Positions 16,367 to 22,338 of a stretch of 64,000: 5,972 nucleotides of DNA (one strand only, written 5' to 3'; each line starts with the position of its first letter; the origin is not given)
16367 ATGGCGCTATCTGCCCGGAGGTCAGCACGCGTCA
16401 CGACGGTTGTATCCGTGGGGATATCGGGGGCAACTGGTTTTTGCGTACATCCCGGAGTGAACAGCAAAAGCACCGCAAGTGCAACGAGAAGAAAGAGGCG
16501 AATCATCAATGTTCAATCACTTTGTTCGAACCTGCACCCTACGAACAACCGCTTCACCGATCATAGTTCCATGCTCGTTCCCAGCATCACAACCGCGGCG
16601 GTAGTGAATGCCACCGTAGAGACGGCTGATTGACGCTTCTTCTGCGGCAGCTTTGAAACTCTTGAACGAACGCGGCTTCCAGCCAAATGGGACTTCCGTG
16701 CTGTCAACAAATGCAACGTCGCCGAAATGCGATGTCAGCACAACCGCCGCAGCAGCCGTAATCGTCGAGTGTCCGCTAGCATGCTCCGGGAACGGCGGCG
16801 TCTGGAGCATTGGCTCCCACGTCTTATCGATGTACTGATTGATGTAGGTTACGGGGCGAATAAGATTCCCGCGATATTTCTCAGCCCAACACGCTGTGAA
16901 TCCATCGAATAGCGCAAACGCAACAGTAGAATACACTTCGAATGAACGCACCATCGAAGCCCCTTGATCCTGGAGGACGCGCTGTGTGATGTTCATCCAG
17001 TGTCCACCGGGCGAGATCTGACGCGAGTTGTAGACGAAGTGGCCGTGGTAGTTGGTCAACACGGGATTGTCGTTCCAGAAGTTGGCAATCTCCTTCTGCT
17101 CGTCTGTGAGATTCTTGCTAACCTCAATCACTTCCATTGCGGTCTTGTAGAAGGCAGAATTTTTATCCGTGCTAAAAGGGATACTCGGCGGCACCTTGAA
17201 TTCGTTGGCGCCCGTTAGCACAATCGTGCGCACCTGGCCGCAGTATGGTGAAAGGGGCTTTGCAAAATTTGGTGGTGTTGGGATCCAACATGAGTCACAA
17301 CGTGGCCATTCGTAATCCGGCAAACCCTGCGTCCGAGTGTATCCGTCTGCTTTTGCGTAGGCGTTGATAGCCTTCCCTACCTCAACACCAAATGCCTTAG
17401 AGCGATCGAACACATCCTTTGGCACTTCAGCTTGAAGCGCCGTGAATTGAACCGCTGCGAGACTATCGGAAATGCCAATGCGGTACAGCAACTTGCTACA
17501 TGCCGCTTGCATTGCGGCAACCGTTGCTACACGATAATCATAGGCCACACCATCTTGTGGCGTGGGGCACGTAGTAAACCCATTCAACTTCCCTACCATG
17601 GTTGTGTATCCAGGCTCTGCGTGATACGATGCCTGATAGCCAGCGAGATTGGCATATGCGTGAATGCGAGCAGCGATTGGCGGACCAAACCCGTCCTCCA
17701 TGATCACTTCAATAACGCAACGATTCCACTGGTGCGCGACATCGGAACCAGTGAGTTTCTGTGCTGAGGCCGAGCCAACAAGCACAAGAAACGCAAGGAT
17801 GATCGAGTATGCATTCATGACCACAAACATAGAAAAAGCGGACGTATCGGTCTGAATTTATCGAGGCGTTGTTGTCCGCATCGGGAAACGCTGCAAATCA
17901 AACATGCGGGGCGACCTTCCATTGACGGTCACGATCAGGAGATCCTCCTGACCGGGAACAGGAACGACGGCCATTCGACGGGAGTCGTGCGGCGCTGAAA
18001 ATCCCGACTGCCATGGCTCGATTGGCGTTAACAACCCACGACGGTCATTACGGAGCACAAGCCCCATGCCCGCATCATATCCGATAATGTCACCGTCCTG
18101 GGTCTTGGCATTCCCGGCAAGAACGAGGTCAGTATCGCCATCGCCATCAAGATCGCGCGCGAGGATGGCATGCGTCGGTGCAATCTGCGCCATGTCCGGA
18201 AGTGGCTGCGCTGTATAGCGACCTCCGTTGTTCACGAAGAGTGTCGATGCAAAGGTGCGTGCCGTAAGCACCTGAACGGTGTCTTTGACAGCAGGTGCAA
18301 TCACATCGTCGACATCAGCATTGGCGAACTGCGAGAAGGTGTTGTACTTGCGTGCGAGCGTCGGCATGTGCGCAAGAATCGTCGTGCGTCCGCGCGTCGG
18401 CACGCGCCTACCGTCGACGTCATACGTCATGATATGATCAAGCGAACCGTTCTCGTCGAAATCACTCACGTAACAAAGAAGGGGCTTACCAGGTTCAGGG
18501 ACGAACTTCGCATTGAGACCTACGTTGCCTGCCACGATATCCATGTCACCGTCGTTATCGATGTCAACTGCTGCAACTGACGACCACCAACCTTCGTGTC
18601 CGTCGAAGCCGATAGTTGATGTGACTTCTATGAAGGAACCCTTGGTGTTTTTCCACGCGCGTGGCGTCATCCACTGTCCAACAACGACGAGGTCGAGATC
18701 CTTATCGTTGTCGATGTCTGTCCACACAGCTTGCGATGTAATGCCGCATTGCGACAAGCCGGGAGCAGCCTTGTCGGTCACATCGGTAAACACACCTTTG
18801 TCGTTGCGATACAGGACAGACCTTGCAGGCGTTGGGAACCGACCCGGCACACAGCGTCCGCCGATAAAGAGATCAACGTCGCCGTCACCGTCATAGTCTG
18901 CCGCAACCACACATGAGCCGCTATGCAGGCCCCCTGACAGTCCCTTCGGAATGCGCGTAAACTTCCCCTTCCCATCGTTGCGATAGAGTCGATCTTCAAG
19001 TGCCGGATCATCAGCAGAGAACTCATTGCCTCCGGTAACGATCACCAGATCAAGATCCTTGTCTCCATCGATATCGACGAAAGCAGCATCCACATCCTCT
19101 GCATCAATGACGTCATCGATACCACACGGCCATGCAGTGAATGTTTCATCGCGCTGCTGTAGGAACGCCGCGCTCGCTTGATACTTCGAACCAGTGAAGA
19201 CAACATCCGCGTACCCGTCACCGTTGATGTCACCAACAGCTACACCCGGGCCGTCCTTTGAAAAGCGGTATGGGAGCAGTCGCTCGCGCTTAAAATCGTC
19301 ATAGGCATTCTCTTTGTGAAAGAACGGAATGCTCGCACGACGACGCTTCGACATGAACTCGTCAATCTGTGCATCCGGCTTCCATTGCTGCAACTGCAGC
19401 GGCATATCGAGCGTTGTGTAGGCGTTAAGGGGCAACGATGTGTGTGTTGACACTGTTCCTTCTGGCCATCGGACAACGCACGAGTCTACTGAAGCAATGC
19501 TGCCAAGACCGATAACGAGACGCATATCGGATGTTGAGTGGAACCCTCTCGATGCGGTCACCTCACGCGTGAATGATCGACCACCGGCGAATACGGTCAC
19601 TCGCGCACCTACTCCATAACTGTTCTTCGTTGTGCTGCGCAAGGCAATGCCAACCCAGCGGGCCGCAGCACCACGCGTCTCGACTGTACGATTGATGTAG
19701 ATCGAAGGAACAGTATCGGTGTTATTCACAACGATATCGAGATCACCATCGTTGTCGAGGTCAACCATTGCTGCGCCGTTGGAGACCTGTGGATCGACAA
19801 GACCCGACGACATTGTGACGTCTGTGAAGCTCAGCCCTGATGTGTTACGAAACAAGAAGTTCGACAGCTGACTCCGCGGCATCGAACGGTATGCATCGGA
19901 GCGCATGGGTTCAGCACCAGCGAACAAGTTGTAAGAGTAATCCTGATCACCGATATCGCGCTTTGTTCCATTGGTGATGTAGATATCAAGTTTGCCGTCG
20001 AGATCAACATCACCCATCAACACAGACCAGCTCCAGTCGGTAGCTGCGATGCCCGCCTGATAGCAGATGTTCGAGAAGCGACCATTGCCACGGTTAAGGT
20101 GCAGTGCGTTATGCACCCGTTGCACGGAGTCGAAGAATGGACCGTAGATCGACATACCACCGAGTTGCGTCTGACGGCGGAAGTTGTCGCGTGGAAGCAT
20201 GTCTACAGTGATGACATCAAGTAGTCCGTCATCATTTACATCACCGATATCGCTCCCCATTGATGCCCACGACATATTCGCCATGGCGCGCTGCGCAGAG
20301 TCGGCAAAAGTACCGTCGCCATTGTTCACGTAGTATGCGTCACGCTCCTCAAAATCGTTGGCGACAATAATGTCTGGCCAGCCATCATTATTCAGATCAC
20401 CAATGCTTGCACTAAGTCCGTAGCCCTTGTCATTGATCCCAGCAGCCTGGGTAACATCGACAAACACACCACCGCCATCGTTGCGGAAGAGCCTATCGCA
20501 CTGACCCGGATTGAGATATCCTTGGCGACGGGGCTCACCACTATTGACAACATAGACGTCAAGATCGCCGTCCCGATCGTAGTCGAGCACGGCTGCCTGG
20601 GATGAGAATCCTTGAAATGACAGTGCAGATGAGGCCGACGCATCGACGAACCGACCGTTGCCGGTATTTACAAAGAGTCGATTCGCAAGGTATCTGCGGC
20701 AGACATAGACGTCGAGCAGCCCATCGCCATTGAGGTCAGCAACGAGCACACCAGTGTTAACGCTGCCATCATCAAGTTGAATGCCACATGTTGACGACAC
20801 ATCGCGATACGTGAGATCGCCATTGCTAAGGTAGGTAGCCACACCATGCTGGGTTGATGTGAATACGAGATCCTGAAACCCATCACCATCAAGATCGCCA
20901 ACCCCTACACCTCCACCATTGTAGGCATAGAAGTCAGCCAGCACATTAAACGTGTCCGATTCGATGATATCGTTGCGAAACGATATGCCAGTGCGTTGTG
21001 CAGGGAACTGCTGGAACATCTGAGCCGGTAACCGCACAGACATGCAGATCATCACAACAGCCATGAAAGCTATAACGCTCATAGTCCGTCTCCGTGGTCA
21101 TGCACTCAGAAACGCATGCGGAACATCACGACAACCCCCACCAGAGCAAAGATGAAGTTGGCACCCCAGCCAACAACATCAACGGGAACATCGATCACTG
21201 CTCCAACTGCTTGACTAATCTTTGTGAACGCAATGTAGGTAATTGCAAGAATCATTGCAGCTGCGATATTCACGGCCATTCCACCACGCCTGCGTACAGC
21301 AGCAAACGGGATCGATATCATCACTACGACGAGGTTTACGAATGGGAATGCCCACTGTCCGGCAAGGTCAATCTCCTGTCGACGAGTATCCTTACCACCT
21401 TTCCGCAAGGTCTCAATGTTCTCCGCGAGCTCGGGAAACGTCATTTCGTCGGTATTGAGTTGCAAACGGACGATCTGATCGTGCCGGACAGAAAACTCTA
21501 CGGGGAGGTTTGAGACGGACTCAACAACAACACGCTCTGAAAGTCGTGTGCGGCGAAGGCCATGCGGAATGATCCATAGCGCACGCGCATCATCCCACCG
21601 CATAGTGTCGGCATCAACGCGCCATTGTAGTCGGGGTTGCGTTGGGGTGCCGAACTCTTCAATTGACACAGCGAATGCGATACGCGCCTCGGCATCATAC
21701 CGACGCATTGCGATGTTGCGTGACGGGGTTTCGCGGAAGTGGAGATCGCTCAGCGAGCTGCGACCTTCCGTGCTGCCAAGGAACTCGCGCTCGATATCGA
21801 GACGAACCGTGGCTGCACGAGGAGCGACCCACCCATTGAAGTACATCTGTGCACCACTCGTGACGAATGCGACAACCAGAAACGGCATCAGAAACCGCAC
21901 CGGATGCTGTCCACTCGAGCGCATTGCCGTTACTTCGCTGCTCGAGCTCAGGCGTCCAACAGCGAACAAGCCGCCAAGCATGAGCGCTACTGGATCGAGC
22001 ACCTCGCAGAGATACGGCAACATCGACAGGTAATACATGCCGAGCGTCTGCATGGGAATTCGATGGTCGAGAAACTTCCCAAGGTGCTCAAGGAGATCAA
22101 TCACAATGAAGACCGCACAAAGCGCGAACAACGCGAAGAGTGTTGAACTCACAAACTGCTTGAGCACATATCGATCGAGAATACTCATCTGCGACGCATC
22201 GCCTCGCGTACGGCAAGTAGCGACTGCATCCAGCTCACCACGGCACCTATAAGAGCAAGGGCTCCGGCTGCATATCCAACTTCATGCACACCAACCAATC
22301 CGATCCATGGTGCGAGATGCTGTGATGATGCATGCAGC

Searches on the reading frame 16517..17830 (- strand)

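Call 72: search_protein_families(library=pfam, proteins=[window:16517-17830:-], max_evalue=0.00001)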
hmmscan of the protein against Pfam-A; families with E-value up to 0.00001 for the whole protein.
window:16517-17830:- (437 aa): 1 family
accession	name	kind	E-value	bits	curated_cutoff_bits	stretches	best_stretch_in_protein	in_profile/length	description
PF01569.27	PAP2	-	4e-07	30.3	27.2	1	316-431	19-124/130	PAP2 superfamily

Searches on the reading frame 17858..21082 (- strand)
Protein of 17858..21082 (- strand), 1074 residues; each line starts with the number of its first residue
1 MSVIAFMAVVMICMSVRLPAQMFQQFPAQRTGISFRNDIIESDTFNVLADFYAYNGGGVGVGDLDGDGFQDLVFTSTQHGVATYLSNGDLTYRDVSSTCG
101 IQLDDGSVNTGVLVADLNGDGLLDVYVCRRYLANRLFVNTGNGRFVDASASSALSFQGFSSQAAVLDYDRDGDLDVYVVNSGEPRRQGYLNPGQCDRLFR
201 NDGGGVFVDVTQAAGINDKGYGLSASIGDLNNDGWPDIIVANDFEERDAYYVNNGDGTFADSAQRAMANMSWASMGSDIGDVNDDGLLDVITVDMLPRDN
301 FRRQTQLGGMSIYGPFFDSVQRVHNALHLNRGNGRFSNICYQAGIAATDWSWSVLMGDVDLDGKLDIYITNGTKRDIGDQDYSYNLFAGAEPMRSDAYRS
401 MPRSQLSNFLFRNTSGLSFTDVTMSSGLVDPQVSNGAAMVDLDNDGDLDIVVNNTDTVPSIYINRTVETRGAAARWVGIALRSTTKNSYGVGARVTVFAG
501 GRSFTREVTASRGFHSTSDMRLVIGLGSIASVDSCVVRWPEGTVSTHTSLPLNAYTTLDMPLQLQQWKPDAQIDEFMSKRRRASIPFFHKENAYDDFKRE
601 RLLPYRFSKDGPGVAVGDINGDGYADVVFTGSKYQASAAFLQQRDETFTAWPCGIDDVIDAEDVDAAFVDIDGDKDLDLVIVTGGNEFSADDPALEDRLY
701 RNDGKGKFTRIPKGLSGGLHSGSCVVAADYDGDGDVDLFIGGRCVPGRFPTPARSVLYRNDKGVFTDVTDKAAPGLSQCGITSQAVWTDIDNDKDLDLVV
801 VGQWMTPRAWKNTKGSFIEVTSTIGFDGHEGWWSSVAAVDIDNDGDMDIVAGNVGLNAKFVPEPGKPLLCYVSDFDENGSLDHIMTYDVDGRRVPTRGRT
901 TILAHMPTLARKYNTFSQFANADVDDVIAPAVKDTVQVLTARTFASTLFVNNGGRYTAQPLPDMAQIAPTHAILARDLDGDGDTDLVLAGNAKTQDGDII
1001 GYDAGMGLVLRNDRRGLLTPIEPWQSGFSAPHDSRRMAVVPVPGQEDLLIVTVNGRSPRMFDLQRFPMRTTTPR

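Call 72: search_protein_families(library=pfam, proteins=[window:17858-21082:-], max_evalue=0.00001)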
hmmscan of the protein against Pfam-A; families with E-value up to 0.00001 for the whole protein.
window:17858-21082:- (1074 aa): 3 families
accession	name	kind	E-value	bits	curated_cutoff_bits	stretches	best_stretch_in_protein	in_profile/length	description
PF13517.12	FG-GAP_3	-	3.7e-80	264.9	26.9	8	229-291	1-60/61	FG-GAP-like repeat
PF01839.29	FG-GAP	-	1.1e-28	99.1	22.1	0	222-248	2-30/37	FG-GAP repeat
PF07593.17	UnbV_ASPIC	-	2.3e-16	59.9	23.4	1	490-556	1-67/68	ASPIC and UnbV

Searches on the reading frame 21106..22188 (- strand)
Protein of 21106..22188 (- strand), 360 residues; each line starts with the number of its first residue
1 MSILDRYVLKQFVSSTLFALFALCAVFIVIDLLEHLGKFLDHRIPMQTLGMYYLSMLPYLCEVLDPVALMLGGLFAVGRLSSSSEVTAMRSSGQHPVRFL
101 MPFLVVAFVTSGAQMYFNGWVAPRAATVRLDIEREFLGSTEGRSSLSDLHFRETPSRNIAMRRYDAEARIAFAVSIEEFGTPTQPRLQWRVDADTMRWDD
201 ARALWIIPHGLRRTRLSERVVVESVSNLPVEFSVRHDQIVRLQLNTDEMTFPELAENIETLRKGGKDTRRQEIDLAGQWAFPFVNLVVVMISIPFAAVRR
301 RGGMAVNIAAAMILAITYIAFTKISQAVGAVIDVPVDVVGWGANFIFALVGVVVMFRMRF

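Call 72: search_protein_families(library=pfam, proteins=[window:21106-22188:-], max_evalue=0.00001)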
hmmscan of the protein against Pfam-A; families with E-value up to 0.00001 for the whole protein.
window:21106-22188:- (360 aa): 1 family
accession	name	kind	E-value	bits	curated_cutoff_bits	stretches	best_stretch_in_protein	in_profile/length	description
PF03739.19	LptF_LptG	-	1.8e-68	231.6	27.9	1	6-355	1-351/353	Lipopolysaccharide export system permease LptF/LptG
